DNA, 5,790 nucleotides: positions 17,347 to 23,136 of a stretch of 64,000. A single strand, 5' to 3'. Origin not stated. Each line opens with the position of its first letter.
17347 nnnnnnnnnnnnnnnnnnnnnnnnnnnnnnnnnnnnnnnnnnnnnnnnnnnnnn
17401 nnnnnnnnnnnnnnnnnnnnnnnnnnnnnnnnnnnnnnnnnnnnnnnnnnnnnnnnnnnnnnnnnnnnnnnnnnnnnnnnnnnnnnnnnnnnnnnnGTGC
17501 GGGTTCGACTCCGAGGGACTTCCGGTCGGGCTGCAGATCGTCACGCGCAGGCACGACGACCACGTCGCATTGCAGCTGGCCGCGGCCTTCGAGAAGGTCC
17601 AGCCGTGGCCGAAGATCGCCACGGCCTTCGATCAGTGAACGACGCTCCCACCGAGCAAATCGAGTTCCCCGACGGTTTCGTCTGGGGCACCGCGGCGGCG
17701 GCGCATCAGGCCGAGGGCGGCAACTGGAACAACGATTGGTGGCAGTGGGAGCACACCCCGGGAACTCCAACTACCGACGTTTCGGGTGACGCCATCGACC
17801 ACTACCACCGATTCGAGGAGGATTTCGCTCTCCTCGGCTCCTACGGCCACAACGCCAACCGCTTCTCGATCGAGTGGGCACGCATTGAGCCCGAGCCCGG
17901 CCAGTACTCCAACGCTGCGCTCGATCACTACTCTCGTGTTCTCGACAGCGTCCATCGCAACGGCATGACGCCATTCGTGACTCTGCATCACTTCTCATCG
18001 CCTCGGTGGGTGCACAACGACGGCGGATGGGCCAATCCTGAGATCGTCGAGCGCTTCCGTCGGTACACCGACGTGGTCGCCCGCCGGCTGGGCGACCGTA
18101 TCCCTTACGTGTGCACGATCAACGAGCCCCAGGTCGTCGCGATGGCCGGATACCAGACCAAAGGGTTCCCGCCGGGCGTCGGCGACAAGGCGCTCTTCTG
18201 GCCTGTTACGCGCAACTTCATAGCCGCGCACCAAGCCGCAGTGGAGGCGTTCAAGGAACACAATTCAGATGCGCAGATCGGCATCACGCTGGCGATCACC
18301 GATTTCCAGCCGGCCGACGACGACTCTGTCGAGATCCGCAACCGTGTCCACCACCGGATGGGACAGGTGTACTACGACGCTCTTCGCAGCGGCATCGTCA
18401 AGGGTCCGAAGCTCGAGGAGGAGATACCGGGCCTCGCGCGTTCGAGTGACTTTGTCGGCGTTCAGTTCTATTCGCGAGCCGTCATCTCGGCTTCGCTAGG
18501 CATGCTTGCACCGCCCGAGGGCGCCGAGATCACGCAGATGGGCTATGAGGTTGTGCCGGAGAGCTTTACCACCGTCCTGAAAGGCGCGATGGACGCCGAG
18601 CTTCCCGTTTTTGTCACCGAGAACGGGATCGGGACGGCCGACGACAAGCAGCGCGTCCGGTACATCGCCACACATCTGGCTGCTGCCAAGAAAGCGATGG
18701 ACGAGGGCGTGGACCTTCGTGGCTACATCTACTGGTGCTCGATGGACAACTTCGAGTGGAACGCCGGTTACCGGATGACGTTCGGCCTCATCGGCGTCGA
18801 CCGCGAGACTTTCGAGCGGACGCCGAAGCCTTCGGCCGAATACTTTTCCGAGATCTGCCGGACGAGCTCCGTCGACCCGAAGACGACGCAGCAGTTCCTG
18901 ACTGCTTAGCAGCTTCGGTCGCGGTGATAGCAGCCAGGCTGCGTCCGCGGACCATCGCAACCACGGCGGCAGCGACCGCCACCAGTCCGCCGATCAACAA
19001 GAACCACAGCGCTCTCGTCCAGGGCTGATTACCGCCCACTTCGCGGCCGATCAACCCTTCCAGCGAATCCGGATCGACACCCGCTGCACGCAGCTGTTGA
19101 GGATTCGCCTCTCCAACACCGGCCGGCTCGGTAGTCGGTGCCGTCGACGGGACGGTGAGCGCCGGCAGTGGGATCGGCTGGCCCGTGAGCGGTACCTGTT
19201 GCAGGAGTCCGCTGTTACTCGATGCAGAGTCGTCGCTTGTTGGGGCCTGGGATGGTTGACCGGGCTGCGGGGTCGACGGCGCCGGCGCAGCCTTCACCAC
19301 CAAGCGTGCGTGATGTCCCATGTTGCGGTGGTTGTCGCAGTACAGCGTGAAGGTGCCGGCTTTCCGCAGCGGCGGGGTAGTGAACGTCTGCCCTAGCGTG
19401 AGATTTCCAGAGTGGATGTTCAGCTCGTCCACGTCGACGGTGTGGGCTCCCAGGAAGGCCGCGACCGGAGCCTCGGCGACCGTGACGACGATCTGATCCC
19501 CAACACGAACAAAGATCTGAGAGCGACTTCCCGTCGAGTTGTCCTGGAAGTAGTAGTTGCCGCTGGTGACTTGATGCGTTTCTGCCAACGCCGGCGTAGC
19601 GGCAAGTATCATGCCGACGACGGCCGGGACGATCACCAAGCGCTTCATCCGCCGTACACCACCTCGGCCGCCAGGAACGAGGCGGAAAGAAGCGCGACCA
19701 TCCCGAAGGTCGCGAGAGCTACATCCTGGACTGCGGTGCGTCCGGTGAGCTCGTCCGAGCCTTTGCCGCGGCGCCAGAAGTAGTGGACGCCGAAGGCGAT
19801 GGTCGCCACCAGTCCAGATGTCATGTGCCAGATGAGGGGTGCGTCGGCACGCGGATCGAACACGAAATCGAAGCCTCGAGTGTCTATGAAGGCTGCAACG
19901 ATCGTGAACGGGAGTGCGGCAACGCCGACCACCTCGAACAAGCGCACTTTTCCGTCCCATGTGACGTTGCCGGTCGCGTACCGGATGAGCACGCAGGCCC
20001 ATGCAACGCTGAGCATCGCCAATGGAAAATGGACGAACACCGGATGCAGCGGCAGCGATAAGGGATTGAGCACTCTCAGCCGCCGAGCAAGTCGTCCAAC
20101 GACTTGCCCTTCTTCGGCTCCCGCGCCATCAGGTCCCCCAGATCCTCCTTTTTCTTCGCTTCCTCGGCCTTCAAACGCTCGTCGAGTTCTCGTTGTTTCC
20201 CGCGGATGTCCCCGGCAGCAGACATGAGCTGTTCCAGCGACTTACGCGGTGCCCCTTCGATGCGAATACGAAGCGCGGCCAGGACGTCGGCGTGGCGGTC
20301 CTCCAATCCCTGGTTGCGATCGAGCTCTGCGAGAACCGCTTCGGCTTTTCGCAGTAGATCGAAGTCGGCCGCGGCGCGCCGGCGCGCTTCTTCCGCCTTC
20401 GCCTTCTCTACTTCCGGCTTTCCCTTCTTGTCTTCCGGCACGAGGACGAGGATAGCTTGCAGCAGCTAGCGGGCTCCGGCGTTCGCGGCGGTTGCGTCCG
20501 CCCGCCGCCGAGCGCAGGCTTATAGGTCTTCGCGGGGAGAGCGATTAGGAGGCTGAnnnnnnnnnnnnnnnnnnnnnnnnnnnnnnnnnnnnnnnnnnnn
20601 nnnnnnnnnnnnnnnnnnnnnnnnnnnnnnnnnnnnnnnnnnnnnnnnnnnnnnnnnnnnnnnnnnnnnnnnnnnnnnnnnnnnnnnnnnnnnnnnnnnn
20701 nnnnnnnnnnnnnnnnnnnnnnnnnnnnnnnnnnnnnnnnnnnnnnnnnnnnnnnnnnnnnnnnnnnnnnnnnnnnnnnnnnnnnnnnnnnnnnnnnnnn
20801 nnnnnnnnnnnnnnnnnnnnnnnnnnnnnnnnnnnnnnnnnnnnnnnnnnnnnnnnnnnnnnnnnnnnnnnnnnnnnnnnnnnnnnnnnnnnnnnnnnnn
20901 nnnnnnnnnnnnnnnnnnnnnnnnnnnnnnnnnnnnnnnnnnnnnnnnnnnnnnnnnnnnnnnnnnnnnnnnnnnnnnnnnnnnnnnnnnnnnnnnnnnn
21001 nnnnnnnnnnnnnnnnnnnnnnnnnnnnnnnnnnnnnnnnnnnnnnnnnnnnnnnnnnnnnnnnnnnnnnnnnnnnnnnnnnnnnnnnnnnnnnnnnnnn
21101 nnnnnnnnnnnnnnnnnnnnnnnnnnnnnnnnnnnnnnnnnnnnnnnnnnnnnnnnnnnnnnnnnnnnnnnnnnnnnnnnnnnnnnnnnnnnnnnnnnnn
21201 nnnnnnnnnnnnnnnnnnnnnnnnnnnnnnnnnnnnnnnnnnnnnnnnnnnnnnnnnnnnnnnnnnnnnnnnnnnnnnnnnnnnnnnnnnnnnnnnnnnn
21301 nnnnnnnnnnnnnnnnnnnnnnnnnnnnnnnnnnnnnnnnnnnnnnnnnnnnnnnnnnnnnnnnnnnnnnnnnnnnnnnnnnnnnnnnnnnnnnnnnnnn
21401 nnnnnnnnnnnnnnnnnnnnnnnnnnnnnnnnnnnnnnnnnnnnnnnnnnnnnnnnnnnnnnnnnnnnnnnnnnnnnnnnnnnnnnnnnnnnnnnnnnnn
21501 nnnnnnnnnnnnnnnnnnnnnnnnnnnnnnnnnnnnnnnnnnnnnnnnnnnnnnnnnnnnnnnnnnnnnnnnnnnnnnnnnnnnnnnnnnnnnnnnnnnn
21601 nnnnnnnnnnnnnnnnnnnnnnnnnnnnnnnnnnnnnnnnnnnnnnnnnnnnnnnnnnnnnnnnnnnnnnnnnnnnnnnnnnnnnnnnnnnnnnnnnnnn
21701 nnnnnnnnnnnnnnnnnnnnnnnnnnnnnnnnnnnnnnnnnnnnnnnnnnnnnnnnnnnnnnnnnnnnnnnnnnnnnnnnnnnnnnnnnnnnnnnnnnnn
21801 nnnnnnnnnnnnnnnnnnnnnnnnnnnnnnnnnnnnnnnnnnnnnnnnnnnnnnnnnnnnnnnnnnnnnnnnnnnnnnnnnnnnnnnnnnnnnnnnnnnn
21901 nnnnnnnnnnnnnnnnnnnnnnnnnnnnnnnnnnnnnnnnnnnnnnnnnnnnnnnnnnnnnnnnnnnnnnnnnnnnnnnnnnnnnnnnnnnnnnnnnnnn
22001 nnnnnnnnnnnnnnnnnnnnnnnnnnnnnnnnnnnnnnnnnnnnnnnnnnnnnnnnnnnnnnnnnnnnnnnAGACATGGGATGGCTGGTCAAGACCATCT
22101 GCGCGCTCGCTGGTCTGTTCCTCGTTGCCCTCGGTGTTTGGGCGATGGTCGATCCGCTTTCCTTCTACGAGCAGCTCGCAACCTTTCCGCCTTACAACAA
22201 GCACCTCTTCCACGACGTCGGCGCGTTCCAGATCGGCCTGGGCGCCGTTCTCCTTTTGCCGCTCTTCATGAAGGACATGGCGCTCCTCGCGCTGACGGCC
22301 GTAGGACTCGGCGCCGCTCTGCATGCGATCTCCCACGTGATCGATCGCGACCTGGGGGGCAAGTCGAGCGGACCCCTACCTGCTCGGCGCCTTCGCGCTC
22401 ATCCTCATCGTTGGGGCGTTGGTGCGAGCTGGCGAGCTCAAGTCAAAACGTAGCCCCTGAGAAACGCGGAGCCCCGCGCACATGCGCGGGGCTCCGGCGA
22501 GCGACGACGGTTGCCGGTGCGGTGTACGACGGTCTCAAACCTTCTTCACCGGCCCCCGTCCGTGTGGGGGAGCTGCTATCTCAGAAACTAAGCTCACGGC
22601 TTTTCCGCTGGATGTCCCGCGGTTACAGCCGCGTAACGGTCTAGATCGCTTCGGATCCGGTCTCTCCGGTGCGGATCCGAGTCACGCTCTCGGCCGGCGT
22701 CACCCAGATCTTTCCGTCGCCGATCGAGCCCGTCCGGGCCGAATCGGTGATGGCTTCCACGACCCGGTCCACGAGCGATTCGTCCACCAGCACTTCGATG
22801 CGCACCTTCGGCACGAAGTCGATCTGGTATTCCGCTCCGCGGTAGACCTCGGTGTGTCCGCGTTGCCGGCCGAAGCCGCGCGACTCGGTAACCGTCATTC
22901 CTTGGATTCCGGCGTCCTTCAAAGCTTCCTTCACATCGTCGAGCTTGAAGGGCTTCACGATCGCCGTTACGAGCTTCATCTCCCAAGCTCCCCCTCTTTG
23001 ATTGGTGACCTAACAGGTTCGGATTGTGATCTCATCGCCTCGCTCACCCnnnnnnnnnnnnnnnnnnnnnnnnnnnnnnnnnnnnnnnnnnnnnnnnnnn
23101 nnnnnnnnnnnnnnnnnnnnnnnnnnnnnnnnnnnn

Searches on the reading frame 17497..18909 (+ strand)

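Call 14: search_protein_families(library=pfam, proteins=[window:17497-18909:+], max_evalue=0.01)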
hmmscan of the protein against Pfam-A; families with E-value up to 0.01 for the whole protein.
window:17497-18909:+ (470 aa): 3 families
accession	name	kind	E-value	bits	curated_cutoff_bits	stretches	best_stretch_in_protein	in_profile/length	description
PF00232.24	Glyco_hydro_1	-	2.8e-92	310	22.6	1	55-456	3-450/453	Glycosyl hydrolase family 1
PF00150.24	Cellulase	-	4.5e-05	23.5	23.5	1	106-392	23-254/272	Cellulase (glycosyl hydrolase family 5)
PF02449.21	Glyco_hydro_42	-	0.0022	17.8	21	1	105-174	11-78/376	Beta-galactosidase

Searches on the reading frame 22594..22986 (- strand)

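Call 14: search_protein_families(library=pfam, proteins=[window:22641-22979:-, window:22594-22986:-], max_evalue=0.01)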
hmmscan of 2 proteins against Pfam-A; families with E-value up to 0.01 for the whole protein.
window:22641-22979:- (112 aa): 1 family
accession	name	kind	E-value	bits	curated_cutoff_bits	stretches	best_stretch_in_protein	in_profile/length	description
PF00543.27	P-II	-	5.3e-33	113.9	25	1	1-106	1-102/102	Nitrogen regulatory protein P-II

window:22594-22986:- (130 aa): 0 families
